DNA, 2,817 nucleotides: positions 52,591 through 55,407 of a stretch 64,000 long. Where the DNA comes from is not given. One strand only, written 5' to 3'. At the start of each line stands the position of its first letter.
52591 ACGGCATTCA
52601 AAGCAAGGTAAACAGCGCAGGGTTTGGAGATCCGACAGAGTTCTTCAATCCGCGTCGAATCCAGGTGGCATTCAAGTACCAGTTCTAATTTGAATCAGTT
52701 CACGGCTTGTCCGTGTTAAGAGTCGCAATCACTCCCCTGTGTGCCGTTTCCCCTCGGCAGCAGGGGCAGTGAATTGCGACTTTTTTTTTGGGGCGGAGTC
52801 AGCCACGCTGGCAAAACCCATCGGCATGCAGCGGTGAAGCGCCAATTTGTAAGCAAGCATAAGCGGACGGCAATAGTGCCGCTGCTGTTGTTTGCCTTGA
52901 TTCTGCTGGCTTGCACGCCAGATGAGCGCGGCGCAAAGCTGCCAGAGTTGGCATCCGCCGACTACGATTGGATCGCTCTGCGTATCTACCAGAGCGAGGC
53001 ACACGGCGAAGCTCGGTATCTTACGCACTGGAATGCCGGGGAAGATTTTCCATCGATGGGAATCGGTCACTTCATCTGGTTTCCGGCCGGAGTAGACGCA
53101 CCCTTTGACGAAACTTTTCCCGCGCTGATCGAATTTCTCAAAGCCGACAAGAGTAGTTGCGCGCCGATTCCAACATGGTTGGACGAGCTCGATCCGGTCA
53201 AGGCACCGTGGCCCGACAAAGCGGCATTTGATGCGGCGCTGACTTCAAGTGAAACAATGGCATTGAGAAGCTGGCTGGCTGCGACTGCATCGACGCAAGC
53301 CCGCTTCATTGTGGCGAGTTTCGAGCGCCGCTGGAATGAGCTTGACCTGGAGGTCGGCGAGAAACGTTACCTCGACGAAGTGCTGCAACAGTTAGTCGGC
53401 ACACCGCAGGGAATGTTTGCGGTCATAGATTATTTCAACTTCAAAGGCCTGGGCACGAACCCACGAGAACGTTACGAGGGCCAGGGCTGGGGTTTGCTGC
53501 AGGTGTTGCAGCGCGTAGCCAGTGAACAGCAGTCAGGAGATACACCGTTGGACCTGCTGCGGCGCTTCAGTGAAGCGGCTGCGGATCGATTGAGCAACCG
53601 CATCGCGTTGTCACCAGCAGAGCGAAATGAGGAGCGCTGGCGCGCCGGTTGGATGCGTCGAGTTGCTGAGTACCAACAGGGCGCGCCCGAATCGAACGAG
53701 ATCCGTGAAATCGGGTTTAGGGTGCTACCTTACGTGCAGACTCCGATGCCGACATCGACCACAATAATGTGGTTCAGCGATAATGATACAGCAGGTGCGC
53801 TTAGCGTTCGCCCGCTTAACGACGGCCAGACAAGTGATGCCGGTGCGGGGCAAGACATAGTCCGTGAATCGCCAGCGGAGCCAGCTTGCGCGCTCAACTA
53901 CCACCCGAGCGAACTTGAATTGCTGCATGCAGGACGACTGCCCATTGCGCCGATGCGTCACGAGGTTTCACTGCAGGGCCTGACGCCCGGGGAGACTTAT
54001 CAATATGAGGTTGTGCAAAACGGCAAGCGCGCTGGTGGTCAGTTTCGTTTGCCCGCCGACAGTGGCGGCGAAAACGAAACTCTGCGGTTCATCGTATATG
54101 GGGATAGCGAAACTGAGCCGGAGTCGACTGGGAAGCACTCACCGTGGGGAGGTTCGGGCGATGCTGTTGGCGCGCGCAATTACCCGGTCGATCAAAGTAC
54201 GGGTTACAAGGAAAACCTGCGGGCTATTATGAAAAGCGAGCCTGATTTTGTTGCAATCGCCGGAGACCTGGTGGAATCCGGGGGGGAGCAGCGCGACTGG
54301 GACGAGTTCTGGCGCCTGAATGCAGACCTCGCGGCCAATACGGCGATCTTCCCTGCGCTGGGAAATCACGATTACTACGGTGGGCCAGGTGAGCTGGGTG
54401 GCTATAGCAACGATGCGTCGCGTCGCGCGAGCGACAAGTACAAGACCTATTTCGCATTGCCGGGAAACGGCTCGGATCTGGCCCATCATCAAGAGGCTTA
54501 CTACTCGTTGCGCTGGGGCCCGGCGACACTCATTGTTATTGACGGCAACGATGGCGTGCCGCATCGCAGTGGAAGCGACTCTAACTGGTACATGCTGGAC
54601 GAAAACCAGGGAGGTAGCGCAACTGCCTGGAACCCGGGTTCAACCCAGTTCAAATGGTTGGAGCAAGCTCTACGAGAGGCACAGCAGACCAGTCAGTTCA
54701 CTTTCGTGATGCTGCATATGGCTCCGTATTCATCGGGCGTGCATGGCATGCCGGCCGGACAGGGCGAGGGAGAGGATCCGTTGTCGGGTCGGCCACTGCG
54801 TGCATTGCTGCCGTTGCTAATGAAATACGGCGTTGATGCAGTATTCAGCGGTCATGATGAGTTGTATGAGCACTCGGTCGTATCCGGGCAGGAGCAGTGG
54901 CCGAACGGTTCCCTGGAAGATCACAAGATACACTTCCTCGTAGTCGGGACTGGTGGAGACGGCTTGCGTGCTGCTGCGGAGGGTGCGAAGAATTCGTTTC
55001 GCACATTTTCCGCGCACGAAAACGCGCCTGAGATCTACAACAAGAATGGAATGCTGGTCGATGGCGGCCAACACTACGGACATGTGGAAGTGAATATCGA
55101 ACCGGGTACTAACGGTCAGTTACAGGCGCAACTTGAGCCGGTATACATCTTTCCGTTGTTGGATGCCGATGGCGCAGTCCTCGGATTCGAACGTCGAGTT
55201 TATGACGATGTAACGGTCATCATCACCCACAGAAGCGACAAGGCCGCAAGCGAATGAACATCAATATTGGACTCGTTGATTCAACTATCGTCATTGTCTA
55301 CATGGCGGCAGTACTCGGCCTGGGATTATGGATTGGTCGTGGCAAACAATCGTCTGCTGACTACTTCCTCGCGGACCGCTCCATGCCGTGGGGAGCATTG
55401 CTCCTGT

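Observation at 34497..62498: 28-kb PUL-like locus that looks built to import and fully catabolise exogenous peptidoglycan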

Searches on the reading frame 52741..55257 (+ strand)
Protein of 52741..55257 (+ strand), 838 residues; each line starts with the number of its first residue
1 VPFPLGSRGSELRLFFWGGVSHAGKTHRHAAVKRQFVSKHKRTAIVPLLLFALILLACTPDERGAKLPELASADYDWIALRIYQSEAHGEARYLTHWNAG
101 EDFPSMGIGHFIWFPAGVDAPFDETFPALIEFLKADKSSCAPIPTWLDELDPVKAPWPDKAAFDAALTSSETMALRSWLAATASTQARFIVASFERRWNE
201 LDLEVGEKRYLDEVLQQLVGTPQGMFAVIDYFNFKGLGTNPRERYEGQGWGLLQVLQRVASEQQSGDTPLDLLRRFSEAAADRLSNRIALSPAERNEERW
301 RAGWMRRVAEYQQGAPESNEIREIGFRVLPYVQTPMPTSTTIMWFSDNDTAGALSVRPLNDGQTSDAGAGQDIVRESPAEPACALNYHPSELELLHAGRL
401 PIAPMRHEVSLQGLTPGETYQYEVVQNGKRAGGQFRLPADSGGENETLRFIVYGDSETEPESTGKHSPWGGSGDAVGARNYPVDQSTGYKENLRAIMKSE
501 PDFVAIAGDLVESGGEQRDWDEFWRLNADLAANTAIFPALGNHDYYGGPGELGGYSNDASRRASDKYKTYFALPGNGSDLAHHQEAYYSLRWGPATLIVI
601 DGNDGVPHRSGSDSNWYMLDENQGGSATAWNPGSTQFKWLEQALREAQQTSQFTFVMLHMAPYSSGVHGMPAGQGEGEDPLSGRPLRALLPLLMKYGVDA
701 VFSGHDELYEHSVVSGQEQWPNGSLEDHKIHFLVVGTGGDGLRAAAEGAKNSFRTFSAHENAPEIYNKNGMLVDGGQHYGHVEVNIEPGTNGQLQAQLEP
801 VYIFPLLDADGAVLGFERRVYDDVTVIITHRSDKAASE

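Call 4: search_protein_families(library=pfam, proteins=[window:52741-55257:+])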
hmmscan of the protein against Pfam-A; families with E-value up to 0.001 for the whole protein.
window:52741-55257:+ (838 aa): 2 families
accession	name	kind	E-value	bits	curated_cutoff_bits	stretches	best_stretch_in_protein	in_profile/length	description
PF00149.33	Metallophos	-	4.1e-14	53.9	21.5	1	490-706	19-188/191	Calcineurin-like phosphoesterase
PF16656.11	Pur_ac_phosph_N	-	9.1e-05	23.4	30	1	334-428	10-82/93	Purple acid Phosphatase, N-terminal domain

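Call 6: search_protein_families(library=ncbifam, proteins=[window:52741-55257:+])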
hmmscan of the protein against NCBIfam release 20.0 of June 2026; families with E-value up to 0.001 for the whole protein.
window:52741-55257:+ (838 aa): 0 families

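Call 8: search_protein_families(library=pfam, proteins=[window:52741-55257:+], max_evalue=0.1)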
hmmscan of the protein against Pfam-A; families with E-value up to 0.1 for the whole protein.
window:52741-55257:+ (838 aa): 2 families
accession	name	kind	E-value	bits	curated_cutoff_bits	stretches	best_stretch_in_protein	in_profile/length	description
PF00149.33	Metallophos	-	4.1e-14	53.9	21.5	1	490-706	19-188/191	Calcineurin-like phosphoesterase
PF16656.11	Pur_ac_phosph_N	-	9.1e-05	23.4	30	1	334-428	10-82/93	Purple acid Phosphatase, N-terminal domain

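Call 30: search_solved_structures(query=window:52741-55257:+, max_evalue=0.01)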
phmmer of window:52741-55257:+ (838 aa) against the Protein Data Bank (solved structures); distinct sequences matched with E-value up to 0.01: 7.
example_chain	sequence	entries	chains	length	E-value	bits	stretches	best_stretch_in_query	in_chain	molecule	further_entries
3zk4_A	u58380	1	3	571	1.8e-05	26.3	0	629-743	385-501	DIPHOSPHONUCLEOTIDE PHOSPHATASE 1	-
6gja_A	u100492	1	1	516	0.0036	18.7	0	334-424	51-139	Purple acid phosphatase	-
6git_A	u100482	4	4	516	0.0037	18.6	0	334-424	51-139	Purple acid phosphatase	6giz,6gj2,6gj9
6hwr_D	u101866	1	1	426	0.0083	17.5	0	626-713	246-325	Fe(3+)-Zn(2+) purple acid phosphatase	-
2qfp_A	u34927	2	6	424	0.0091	17.3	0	626-712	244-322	Purple acid phosphatase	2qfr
4dhl_A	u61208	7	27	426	0.0092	17.3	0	626-712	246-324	Purple acid phosphatase | Fe(3+)-Zn(2+) purple acid phosphatase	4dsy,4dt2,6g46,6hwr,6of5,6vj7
8brn_A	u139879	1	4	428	0.0092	17.3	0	626-712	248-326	Fe(3+)-Zn(2+) purple acid phosphatase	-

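Call 60: find_homologous_proteins(query=window:52876-55257:+, max_evalue=0.00001)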
Query window:52876-55257:+ (793 aa): 812 proteins with E <= 0.00001 among 8000 candidates; the best 120 are listed.
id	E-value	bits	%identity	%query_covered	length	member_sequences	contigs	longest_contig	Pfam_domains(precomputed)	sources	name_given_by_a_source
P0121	0.0e+0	1656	89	98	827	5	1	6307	PF00149.34,PF16656.12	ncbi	-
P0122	0.0e+0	1018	59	95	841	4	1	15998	PF00149.34,PF16656.12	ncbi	-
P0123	1.2e-296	1004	59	94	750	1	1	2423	PF00149.34,PF16656.12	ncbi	ncbi:MAG: metallophosphoesterase family protein, partial [Woeseia sp.]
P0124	7.6e-294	995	58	98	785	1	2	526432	PF00149.34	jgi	jgi:Calcineurin-like phosphoesterase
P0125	9.4e-283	958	56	97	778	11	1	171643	PF00149.34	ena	-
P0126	2.7e-282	957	57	97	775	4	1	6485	PF00149.34,PF16656.12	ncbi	-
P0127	4.1e-279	946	57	97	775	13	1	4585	PF00149.34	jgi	-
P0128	1.8e-277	941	56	96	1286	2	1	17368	PF00801.27,PF00149.34,PF01510.31,PF18911.7,PF16656.12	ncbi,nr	ncbi:MAG: PKD domain-containing protein [Desulfobulbaceae bacterium]|nr:PKD domain-containing protei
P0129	1.1e-276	938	54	96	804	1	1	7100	PF00149.34,PF16656.12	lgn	-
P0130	1.9e-275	934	54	96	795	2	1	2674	PF00149.34,PF16656.12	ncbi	-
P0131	3.3e-273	927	54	96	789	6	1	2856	PF00149.34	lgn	-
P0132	1.6e-272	925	53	99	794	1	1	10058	PF00149.34,PF16656.12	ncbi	-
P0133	5.9e-272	923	55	96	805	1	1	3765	PF00149.34,PF16656.12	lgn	-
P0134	7.6e-271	919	55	95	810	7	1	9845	PF00149.34,PF16656.12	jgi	-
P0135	1.7e-270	918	54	96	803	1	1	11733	PF00149.34,PF16656.12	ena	-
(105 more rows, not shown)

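Call 74: predict_structure(alignment_id=A2)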
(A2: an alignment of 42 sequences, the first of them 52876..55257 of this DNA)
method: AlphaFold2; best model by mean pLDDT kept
length: 793 residues; sequences in the alignment: 42
mean_pLDDT: 80.6   pTM: 0.78
mean pLDDT of the five models: 80.6, 80.4, 77.0, 76.4, 76.0
residues with pLDDT >= 90: 264; 70-90: 359; 50-70: 119; < 50: 51
segments of 3 or more residues with pLDDT < 50: 13-17, 271-278, 318-323, 415-433, 565-567, 788-793
pLDDT, mean of each block of 10 residues (from residue 1): 71 51 80 85 82 84 87 70 88 78 74 89 84 86 92 88 90 90 92 84 90 91 90 95 88 87 82 48 92 95 89 70 68 91 70 69 95 94 91 75 88 48 38 57 86 95 66 78 93 72 55 76 89 84 91 81 53 64 80 94 93 83 67 63 89 92 87 92 93 61 81 85 79 85 88 92 82 93 69 39
secondary structure, 60 per line:
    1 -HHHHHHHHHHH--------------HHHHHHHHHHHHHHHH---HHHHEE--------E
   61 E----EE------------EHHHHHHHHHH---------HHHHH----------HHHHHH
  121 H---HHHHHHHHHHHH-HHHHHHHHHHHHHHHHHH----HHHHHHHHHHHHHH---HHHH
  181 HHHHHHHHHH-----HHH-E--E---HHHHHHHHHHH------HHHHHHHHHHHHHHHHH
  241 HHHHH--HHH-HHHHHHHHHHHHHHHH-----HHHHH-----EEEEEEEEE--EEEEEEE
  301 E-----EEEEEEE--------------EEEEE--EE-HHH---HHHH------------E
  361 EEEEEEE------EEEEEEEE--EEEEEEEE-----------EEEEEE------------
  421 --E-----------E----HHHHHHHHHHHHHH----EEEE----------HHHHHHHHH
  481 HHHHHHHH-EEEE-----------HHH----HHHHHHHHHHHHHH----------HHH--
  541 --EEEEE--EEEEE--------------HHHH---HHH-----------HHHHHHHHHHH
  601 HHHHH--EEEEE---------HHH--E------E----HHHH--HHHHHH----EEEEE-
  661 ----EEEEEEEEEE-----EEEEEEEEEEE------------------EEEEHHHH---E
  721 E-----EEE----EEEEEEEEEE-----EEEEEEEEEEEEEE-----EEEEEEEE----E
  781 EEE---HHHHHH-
elements in order (helices of 4 or more, strands of 3 or more residues): H2-12 H27-42 H46-49 H81-90 H100-104 H115-121 H125-136 H138-155 H160-173 H177-190 H207-217 H224-245 H252-267 H273-277 E283-291 E294-301 E307-313 E328-332 H344-347 E360-367 E374-381 E384-391 E403-408 H440-453 E458-461 H472-488 E490-493 H512-525 E543-547 E550-554 H569-572 H590-605 E608-612 H639-642 H645-650 E655-659 E665-674 E680-690 E709-712 H713-716 E727-729 E734-743 E749-762 E768-775 E780-783 H787-792

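Call 76: fold_search(model_id=the predicted structure, library=pdb)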
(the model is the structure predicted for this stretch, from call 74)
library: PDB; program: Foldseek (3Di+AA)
matches with E <= 10: 1093; with E <= 0.001: 48
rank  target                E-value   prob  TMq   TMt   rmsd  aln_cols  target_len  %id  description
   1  3zk4_B                2.3e-19  1.00  0.37  0.50   7.7       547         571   17  Structure of purple acid phosphatase PPD1 isolated from yellow lupin (Lupinus luteus) seeds (released 2014-01-29)
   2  3zk4_A                4.3e-19  1.00  0.37  0.49   8.1       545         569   17  Structure of purple acid phosphatase PPD1 isolated from yellow lupin (Lupinus luteus) seeds (released 2014-01-29)
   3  3zk4_C                7.3e-19  1.00  0.37  0.50   7.9       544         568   17  Structure of purple acid phosphatase PPD1 isolated from yellow lupin (Lupinus luteus) seeds (released 2014-01-29)
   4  4dsy_A                1.8e-17  1.00  0.41  0.73   5.7       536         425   15  Crystal structure of red kidney bean purple acid phosphatase in complex with Maybridge fragment CC24201 (released 2012-09-19)
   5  8brn_B                2.1e-17  1.00  0.40  0.72   5.8       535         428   15  Crystal structure of red kidney bean purple acid phosphatase in complex with an alpha-aminonaphthylmethylphosphonic ac (released 2023-08-02)
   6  4dhl_A                2.2e-17  1.00  0.40  0.73   5.8       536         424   15  Crystal structure of red kidney bean purple acid phosphatase in complex with Maybridge fragment MO07123 (released 2012-12-12)
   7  1xzw_B                2.7e-17  1.00  0.40  0.71   6.3       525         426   16  Sweet potato purple acid phosphatase/phosphate complex (released 2004-12-14)
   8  6hwr_C                2.8e-17  1.00  0.40  0.72   5.9       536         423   15  Red kidney bean purple acid phosphatase in complex with adenosine divanadate (released 2019-04-03)
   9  1xzw_A                4.3e-17  1.00  0.40  0.71   6.3       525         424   15  Sweet potato purple acid phosphatase/phosphate complex (released 2004-12-14)
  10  2qfp_A                4.5e-17  1.00  0.40  0.71   6.0       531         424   14  Crystal structure of red kidney bean purple acid phosphatase in complex with fluoride (released 2008-10-14)
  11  6hwr_D                5.2e-17  1.00  0.39  0.70   6.0       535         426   15  Red kidney bean purple acid phosphatase in complex with adenosine divanadate (released 2019-04-03)
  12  4dhl_B                6.8e-17  1.00  0.39  0.69   6.6       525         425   15  Crystal structure of red kidney bean purple acid phosphatase in complex with Maybridge fragment MO07123 (released 2012-12-12)
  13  6ofd_A                7.2e-17  1.00  0.40  0.71   5.9       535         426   15  The crystal structure of octadecyloxy(naphthalen-1-yl)methylphosphonic acid in complex with red kidney bean purple aci (released 2019-09-04)
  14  4dhl_C                1.1e-16  1.00  0.39  0.69   6.7       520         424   14  Crystal structure of red kidney bean purple acid phosphatase in complex with Maybridge fragment MO07123 (released 2012-12-12)
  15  8brn_D                1.3e-16  1.00  0.39  0.69   6.2       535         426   15  Crystal structure of red kidney bean purple acid phosphatase in complex with an alpha-aminonaphthylmethylphosphonic ac (released 2023-08-02)
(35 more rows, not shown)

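Call 79: fold_search(model_id=the predicted structure, library=viral)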
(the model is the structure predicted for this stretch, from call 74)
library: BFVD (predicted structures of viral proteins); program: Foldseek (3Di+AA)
matches with E <= 10: 683; with E <= 0.001: 12
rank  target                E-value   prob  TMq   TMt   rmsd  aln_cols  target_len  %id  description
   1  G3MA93                3.0e-21  1.00  0.41  0.38   5.3       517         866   14  Gp352 [Bacillus phage G]
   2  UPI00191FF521         1.5e-16  1.00  0.36  0.26  11.1       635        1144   12  (no name look-up for this kind of identifier)
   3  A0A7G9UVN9            2.4e-14  1.00  0.38  0.44   7.1       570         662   14  (no name in the UniProt tables at hand)
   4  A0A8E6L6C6            1.9e-12  1.00  0.35  0.42   7.3       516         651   12  (no name in the UniProt tables at hand)
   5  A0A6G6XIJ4            4.0e-12  1.00  0.36  0.32   8.3       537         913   12  (no name in the UniProt tables at hand)
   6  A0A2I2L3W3            4.7e-11  1.00  0.33  0.54   9.1       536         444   11  Phosphodiesterase/alkaline phosphatase D [Orpheovirus IHUMI-LCC2]
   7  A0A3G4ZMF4            5.7e-09  1.00  0.29  0.49  10.0       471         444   11  Calcineurin-like phosphoesterase domain-containing protein [Terrestrivirus sp.]
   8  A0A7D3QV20            7.7e-08  1.00  0.33  0.57   8.6       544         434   10  Alkaline phosphatase D-related protein [Fadolivirus FV1/VV64]
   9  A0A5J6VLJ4            5.3e-07  1.00  0.24  0.41  12.1       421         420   12  Calcineurin-like phosphoesterase domain-containing protein [Megaviridae environmental sample]
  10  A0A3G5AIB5            5.6e-07  1.00  0.25  0.32  10.0       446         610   11  Metallophosphoesterase [Sylvanvirus sp.]
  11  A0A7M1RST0            6.5e-06  1.00  0.20  0.15   9.8       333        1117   10  Phosphatase [uncultured phage cr7_1]
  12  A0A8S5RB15            9.7e-04  1.00  0.09  0.40  17.2       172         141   16  PhoD-like phosphatase, N-terminal domain [virus sp. ctQSn51]
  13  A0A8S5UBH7            1.1e-03  1.00  0.10  0.42  12.3       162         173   14  Uncharacterized protein [Podoviridae sp. ctZkC8]
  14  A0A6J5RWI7            1.5e-03  0.72  0.16  0.27  23.5       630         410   10  Calcineurin-like phosphoesterase domain-containing protein [uncultured Caudovirales phage]
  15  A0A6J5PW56            1.6e-03  0.94  0.16  0.35  19.0       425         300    9  Calcineurin-like phosphoesterase domain, ApaH type [uncultured Caudovirales phage]
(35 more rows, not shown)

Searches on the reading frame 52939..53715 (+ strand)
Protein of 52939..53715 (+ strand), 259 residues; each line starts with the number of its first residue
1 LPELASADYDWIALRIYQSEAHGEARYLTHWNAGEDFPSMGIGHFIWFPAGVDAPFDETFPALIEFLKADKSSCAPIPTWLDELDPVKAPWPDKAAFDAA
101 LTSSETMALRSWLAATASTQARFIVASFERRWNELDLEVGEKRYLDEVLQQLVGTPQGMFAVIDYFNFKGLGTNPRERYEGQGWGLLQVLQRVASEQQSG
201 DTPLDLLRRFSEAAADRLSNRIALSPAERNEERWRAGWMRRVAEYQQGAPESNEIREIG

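Call 82: search_solved_structures(query=A3, max_evalue=10)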
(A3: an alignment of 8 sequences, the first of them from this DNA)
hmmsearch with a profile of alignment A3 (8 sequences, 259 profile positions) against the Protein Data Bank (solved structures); distinct sequences matched with E-value up to 10: 2.
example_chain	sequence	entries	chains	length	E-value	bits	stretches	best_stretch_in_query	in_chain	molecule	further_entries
5cwh_A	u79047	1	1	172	2.2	11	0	186-217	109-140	Designed helical repeat protein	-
5h78_A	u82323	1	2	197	5.5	9.7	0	169-216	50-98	cAMP-dependent protein kinase type II-alpha regulatory subunit,DHR14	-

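Call 83: search_protein_families(library=pfam, alignment_id=A3, max_evalue=10)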
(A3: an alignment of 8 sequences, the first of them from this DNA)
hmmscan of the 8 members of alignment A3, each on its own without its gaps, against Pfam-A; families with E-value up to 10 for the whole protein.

A. member 1, seq(259 aa): 0 families

B. families by the number of members that match (of 8 scanned): 2 families
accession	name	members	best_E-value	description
PF19961.5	EAD8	1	0.13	Effector-associated domain 8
PF17097.10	Kre28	1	0.19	Spindle pole body component Kre28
